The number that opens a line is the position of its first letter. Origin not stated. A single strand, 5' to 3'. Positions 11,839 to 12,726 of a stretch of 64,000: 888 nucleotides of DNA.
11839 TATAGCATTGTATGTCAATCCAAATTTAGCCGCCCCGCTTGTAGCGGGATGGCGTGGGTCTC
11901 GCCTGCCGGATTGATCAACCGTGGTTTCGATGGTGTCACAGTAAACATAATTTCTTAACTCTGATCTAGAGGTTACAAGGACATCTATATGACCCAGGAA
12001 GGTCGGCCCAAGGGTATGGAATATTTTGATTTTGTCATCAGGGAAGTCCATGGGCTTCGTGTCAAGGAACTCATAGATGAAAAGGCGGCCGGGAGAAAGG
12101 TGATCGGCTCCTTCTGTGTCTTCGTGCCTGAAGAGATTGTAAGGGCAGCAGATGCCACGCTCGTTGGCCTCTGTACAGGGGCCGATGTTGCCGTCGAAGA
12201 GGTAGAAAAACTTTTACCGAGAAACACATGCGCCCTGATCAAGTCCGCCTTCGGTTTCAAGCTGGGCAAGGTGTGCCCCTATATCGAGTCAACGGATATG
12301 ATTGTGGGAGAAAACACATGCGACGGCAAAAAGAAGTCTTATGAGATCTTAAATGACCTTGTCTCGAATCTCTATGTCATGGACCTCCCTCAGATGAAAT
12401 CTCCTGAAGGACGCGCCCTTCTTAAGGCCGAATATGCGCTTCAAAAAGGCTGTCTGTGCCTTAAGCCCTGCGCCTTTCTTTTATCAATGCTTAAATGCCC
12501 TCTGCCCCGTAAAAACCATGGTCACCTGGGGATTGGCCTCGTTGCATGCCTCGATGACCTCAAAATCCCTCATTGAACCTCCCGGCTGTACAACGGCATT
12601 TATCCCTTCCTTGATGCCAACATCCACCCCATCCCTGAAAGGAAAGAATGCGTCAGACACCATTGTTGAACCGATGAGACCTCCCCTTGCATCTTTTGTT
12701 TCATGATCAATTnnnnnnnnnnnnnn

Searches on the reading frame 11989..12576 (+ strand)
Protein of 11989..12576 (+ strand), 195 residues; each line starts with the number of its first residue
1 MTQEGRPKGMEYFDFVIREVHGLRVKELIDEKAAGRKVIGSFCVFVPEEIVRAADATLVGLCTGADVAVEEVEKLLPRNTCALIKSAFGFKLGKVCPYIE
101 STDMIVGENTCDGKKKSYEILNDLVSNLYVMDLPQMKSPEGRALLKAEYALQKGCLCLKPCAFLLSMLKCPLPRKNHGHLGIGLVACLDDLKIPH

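Call 57: search_protein_families(library=pfam, proteins=[window:11989-12576:+], max_evalue=0.001)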
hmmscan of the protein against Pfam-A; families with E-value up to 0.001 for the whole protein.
window:11989-12576:+ (195 aa): 1 family
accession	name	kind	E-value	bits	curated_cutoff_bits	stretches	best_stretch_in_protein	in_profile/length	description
PF06050.19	HGD-D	-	8.9e-32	111.4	28.4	1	43-149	1-102/342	2-hydroxyglutaryl-CoA dehydratase, D-component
